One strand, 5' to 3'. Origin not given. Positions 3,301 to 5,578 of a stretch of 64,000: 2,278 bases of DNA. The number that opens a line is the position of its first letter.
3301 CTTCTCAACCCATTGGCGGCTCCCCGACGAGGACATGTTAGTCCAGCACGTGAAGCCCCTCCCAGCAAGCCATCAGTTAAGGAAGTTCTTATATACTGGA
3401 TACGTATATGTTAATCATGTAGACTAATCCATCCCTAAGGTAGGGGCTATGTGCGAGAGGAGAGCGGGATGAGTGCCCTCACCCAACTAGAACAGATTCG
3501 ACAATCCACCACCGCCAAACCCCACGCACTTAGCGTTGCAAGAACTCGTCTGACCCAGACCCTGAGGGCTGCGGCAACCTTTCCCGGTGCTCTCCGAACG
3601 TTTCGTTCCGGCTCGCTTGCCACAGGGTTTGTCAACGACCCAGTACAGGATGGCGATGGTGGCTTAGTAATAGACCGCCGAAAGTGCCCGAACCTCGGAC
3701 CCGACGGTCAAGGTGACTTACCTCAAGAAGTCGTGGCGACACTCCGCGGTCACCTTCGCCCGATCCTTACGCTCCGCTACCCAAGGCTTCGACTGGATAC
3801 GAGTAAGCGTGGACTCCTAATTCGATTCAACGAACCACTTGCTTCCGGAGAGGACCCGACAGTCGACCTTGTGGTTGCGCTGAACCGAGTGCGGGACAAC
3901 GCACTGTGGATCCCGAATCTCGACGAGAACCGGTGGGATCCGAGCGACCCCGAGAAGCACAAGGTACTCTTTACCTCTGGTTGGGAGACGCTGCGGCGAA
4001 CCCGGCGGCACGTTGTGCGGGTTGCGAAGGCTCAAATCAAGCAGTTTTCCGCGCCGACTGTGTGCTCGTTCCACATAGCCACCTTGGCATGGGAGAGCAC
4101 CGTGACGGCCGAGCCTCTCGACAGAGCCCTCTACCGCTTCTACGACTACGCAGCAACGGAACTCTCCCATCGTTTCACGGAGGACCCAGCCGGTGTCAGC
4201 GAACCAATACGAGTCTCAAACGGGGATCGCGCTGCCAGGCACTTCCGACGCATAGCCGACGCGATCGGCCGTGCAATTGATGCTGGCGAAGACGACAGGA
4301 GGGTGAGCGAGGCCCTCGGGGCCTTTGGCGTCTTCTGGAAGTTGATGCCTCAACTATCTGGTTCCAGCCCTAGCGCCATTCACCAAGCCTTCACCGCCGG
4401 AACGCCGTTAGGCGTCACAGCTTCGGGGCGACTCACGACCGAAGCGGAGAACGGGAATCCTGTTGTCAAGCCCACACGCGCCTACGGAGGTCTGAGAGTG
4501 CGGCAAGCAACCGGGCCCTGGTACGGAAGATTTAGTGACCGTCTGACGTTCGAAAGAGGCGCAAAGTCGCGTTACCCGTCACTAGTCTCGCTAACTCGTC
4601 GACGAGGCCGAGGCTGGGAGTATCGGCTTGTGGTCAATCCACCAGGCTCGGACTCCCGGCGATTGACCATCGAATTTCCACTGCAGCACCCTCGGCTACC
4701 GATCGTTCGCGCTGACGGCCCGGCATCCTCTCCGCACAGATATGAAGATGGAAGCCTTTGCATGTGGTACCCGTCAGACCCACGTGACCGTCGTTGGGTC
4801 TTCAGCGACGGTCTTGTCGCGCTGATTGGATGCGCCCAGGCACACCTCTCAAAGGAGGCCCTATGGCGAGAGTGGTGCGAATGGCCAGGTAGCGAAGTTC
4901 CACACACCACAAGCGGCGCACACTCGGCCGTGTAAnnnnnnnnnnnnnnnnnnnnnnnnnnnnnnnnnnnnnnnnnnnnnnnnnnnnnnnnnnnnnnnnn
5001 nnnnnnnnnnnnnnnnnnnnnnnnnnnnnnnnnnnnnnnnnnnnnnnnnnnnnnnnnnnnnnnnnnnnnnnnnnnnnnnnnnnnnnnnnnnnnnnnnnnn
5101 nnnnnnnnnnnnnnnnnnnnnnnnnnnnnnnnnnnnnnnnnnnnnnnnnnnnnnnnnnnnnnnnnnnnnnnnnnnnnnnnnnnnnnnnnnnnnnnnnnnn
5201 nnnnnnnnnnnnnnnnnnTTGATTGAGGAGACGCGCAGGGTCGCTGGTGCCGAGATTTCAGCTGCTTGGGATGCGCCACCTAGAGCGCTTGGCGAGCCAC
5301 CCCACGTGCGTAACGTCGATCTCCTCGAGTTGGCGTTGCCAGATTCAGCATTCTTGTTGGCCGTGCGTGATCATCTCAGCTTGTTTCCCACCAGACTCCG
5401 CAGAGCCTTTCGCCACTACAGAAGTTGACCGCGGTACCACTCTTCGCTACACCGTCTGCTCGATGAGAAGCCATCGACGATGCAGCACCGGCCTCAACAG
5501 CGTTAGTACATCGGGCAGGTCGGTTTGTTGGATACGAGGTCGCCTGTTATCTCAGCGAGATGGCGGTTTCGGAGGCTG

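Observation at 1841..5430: Candidate undescribed CBASS-like/ubiquitin-like immune module: HigB + HTH-ImmA/IrrE, divergent from an NTase-E2 fusion and a coupled TM ORF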

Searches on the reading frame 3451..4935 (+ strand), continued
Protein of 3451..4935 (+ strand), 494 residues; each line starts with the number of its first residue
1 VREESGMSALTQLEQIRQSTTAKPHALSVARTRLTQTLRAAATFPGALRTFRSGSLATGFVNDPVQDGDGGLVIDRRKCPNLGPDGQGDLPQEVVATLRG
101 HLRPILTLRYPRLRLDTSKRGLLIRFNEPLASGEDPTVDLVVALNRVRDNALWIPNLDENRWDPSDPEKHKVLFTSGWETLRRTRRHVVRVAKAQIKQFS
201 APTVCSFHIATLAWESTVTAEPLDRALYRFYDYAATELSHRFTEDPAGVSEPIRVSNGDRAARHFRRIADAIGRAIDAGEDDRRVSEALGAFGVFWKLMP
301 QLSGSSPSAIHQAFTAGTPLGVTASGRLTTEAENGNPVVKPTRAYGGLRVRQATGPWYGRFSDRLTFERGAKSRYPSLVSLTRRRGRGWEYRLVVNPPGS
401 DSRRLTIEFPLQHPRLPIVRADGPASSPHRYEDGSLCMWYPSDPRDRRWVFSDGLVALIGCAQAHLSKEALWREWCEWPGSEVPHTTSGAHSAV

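Call 61: search_protein_families(library=padloc, proteins=[L001:4690-5913:-, L029:4378-5487:-, L052:4404-5519:-, L023:4766-5341:-, L037:5415-5888:-, L001:4074-4715:-, L003:7482-7991:+, L003:4377-5477:-, L003:5502-5834:-], max_evalue=0.01)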
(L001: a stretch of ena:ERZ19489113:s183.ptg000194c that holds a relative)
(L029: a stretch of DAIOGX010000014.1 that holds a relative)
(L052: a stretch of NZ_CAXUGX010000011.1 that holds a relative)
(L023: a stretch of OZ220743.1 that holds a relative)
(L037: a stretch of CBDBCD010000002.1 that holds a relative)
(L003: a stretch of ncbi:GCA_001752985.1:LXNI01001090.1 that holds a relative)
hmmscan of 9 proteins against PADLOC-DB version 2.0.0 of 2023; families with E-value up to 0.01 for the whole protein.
L001:4690-5913:- (407 aa): 20 families
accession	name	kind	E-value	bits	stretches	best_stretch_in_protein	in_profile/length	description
PDLC03949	RmrA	-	2.1e-28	97.2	1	16-384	7-335/363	-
PDLC03954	RmrA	-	2.7e-25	87.1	1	16-309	15-298/380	-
PDLC03952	RmrA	-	6.5e-22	75.9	1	15-262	26-270/395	-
PDLC03951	RmrA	-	5.2e-20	69.8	1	16-308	13-292/400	-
PDLC03947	RmrA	-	3.6e-18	63.6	1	16-305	16-294/383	-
PDLC04141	capP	-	4.2e-18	63.7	1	142-298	5-150/242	capP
PDLC03948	RmrA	-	3e-17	60.6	1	16-263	13-258/397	-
PDLC03944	RmrA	-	5.3e-17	59.9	1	134-312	120-294/384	-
PDLC03943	RmrA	-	5.5e-17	59.9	1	19-311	10-282/370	-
PDLC03945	RmrA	-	7.2e-17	59.6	1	17-312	8-304/394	-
PDLC03956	RmrA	-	6.6e-16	56.4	1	140-270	135-262/399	-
PDLC03950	RmrA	-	1.4e-15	55.2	1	141-311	129-288/369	-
PDLC03955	RmrA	-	6.8e-15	53.2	1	16-310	25-299/371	-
PDLC03946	RmrA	-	1.5e-14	51.5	1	140-382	122-335/357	-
PDLC03953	RmrA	-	9.1e-12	42.9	1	17-270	11-258/373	-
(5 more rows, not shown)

L029:4378-5487:- (369 aa): 18 families
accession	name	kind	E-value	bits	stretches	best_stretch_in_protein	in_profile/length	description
PDLC03955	RmrA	-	5.6e-98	326.6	1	6-367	13-367/371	-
PDLC03949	RmrA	-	1.8e-79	265.2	1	13-356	2-333/363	-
PDLC03952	RmrA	-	2.5e-78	261.7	1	6-361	15-380/395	-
PDLC03948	RmrA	-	2.7e-77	258.3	1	10-359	5-363/397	-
PDLC03951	RmrA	-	6e-76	254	1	7-359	2-359/400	-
PDLC03947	RmrA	-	6.4e-73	243.8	1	9-359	7-364/383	-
PDLC03944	RmrA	-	9.2e-73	243.5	1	12-343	5-341/384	-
PDLC03946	RmrA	-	6.9e-64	213.8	1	13-357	2-336/357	-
PDLC03943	RmrA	-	1.7e-63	212.9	1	13-358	2-345/370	-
PDLC03956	RmrA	-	1.2e-60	203.7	1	7-344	2-346/399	-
PDLC03954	RmrA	-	7.5e-60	200.8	1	11-355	8-360/380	-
PDLC03945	RmrA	-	1.1e-47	161.1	1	13-354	2-362/394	-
PDLC03950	RmrA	-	4.1e-46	155.7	1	13-353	2-344/369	-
PDLC03953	RmrA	-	1.7e-44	150.6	1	13-328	5-323/373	-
PDLC04141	capP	-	1.9e-15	55.1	1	142-284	5-150/242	capP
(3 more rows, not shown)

L052:4404-5519:- (371 aa): 18 families
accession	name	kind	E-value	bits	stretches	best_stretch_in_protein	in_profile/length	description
PDLC03982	PD-Lambda-2_B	-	1.4e-35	121.4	1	23-350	65-380/402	-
PDLC03948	RmrA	-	4.3e-15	53.5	2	216-312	162-255/397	-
PDLC03947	RmrA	-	4.5e-13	46.8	1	222-326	170-270/383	-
PDLC03954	RmrA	-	2.4e-11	41.2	1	221-326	169-270/380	-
PDLC03953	RmrA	-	8.6e-10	36.4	1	238-327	184-264/373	-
PDLC03949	RmrA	-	4.9e-09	33.5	1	220-333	150-252/363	-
PDLC03952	RmrA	-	5.2e-09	33.4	1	217-311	177-267/395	-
PDLC03946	RmrA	-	1.7e-08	31.6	1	218-328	149-249/357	-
PDLC03951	RmrA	-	2.2e-08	31.5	1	216-327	159-266/400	-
PDLC04141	capP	-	3.3e-08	31.3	1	263-333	69-140/242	capP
PDLC03945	RmrA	-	2.6e-07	28.2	1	196-312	142-255/394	-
PDLC04775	PDC-M69A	-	1.5e-05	23.4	1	19-83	9-73/113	-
PDLC03956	RmrA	-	1.9e-05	21.9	1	225-322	168-263/399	-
PDLC03944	RmrA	-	4.9e-05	20.6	1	263-313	201-249/384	-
PDLC03950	RmrA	-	0.00017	18.7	1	219-317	156-248/369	-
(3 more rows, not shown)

L023:4766-5341:- (191 aa): 15 families
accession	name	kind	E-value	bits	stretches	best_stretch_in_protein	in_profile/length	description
PDLC04141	capP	-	6.8e-15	53.2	1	10-178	4-157/242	capP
PDLC03944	RmrA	-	3.8e-12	44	1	11-144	128-249/384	-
PDLC03949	RmrA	-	6.2e-11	39.8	1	9-172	121-263/363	-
PDLC03952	RmrA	-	6.8e-10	36.3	1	9-145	151-271/395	-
PDLC03945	RmrA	-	1.3e-08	32.4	1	59-146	180-259/394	-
PDLC03956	RmrA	-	1.3e-08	32.3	1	11-146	137-256/399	-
PDLC03954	RmrA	-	2.2e-08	31.4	1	64-145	181-259/380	-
PDLC03950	RmrA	-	4.7e-08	30.4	1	57-153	168-254/369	-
PDLC03948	RmrA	-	2.2e-07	28.1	1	9-145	137-258/397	-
PDLC03946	RmrA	-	6.6e-07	26.4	1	9-158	122-248/357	-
PDLC03955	RmrA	-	3e-06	24.7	1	41-108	169-232/371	-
PDLC03947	RmrA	-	3.5e-06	24.1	1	65-146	182-260/383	-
PDLC03951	RmrA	-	4e-06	24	1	12-154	137-262/400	-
PDLC03953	RmrA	-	4.4e-06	24.1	1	12-158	131-264/373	-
PDLC03943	RmrA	-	4.5e-06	24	1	10-108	125-210/370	-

L037:5415-5888:- (157 aa): 17 families
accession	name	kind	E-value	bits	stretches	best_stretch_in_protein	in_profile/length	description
PDLC04141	capP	-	8.7e-31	105.3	1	6-153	5-154/242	capP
PDLC03949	RmrA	-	1.1e-12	45.6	1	65-155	185-268/363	-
PDLC03953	RmrA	-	2.9e-11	41.2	1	55-143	194-274/373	-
PDLC03951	RmrA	-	4e-11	40.5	1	55-156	190-289/400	-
PDLC03954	RmrA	-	4e-11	40.4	1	67-156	206-294/380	-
PDLC03945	RmrA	-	9.1e-11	39.5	1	68-132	207-267/394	-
PDLC03947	RmrA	-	1.6e-10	38.4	1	58-155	196-293/383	-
PDLC03944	RmrA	-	4.5e-10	37.1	1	66-156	196-287/384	-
PDLC03946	RmrA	-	1.7e-09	34.9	1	67-155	188-270/357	-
PDLC03952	RmrA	-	1.1e-08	32.3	1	61-155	211-305/395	-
PDLC03948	RmrA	-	5.3e-08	30.2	1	62-155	199-292/397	-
PDLC03943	RmrA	-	5.9e-08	30.2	1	59-155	182-275/370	-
PDLC03950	RmrA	-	4e-07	27.3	1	66-155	193-281/369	-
PDLC03955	RmrA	-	5.8e-07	27.1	1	62-139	207-274/371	-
PDLC03956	RmrA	-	4.8e-05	20.6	1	59-156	195-290/399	-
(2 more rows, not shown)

L001:4074-4715:- (213 aa): 1 family
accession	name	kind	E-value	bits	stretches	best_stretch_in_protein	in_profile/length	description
PDLC05071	PDC-S70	-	3.1e-06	25.4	0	129-205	71-144/161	-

L003:7482-7991:+ (169 aa): 2 families
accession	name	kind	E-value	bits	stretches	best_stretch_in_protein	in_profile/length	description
PDLC00666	Effector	-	5.6e-25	86.3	1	12-156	17-168/174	1TM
PDLC00665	Effector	-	3.3e-21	74.1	1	16-164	15-165/178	1TM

L003:4377-5477:- (366 aa): 18 families
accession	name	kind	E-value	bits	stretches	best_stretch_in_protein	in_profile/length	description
PDLC03982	PD-Lambda-2_B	-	3.5e-32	110.2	1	78-344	108-375/402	-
PDLC03953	RmrA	-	4.6e-12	43.8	1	238-334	184-272/373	-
PDLC03954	RmrA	-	4.1e-10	37.1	1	217-310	165-255/380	-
PDLC04141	capP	-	3.5e-09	34.5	1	228-311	37-117/242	capP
PDLC03945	RmrA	-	3.2e-08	31.1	1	225-311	172-255/394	-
PDLC03949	RmrA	-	4e-08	30.5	1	256-311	188-230/363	-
PDLC03947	RmrA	-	1.9e-07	28.3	1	228-310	175-255/383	-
PDLC03948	RmrA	-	5.2e-07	26.9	1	225-310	170-254/397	-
PDLC03952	RmrA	-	1.7e-06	25.1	1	228-310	187-267/395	-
PDLC03946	RmrA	-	3.5e-06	24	1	256-311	184-232/357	-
PDLC04775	PDC-M69A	-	9.9e-05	20.8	1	20-55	9-44/113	-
PDLC03944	RmrA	-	0.00013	19.1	1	261-311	198-247/384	-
PDLC03950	RmrA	-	0.00034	17.7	1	261-313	195-245/369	-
PDLC03951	RmrA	-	0.00035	17.7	1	230-311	172-251/400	-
PDLC03955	RmrA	-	0.00079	16.8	0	250-311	202-255/371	-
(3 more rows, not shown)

L003:5502-5834:- (110 aa): 0 families

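Call 64: find_encoding_contigs(protein=P0001, flank=10000, max_places=1)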
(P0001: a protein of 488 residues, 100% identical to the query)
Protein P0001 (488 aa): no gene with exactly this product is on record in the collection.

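Call 97: search_dna_similar(query=window:3469-4935:+, collection=plasmids, mode=protein, max_rows=12)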
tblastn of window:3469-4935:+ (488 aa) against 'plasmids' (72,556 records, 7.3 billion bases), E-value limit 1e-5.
Records with a match: 12; places in all: 14; records where one place covers at least 80% of the query: 5.
Best place of each record, by identity: <60% 12.
By first word of the organism name: Streptomyces 4; Rhodococcus 3; Clavibacter 1; Variovorax 1; Arthrobacter 1; Sinomonas 1; Kitasatospora 1.
By predicted mobility (MOB-suite, as given by PLSDB): non-mobilizable 7; mobilizable 5.
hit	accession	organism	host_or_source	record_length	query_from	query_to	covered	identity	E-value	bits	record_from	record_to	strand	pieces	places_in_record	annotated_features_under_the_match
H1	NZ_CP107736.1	Streptomyces longwoodensis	-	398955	7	481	95%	41.6%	2e-63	269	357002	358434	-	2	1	hypothetical protein (x2)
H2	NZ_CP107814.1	Streptomyces longwoodensis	-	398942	7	481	95%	41.6%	2e-63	269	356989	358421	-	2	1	hypothetical protein (x2)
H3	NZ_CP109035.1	Streptomyces longwoodensis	-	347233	7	481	95%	41.6%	2e-63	269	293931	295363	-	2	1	hypothetical protein (x2)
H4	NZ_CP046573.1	Rhodococcus sp. WAY2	cell culture,bacterial consortium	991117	38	479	87%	40.8%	1e-66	280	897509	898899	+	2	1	hypothetical protein (x2)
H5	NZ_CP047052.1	Clavibacter michiganensis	Solanum lycopersicum (tomato),whole ...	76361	1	479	71%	46.0%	1e-46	268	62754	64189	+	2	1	hypothetical protein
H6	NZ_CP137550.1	Streptomyces sp. N50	Selaginella tamariscina,cell ...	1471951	38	484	92%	29.0%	8e-29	128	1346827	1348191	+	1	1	record has no annotation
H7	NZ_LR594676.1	Variovorax sp. PBS-H4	linuron-contaminated soil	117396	43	479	70%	33.2%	3e-11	132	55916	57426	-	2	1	nucleotidyltransferase | hypothetical protein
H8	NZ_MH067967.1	Arthrobacter sp.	-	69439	38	479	71%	32.2%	4e-11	133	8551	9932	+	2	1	nucleotidyltransferase | hypothetical protein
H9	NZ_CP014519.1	Sinomonas atrocyanea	cell culture,contaminant from air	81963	43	254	43%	34.2%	6e-14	82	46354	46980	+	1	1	nucleotidyltransferase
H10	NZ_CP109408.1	Kitasatospora sp. NBC_01519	-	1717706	38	246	43%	31.0%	5e-9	67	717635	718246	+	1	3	record has no annotation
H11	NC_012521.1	Rhodococcus opacus B4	-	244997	304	486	38%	28.8%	5e-6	57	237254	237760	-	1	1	hypothetical protein | nucleotidyltransferase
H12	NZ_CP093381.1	Rhodococcus opacus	cell culture,forest soil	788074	304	486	38%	28.8%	5e-6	57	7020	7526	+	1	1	hypothetical protein | nucleotidyltransferase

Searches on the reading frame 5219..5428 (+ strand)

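Call 3: search_protein_families(library=pfam, proteins=[window:5219-5428:+], max_evalue=0.1)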
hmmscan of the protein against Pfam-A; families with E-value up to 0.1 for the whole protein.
window:5219-5428:+ (69 aa): 1 family
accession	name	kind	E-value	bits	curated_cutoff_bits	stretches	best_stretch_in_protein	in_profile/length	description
PF13469.12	Sulfotransfer_3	-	0.0071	17.1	27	1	26-58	108-141/216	Sulfotransferase family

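Call 4: search_protein_families(library=padloc, proteins=[window:5219-5428:+], max_evalue=0.1)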
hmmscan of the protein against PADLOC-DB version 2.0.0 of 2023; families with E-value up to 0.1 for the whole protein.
window:5219-5428:+ (69 aa): 0 families

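Call 6: search_protein_families(library=ncbifam, proteins=[window:5219-5428:+], max_evalue=0.01)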
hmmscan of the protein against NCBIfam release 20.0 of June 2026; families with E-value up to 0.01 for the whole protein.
window:5219-5428:+ (69 aa): 0 families
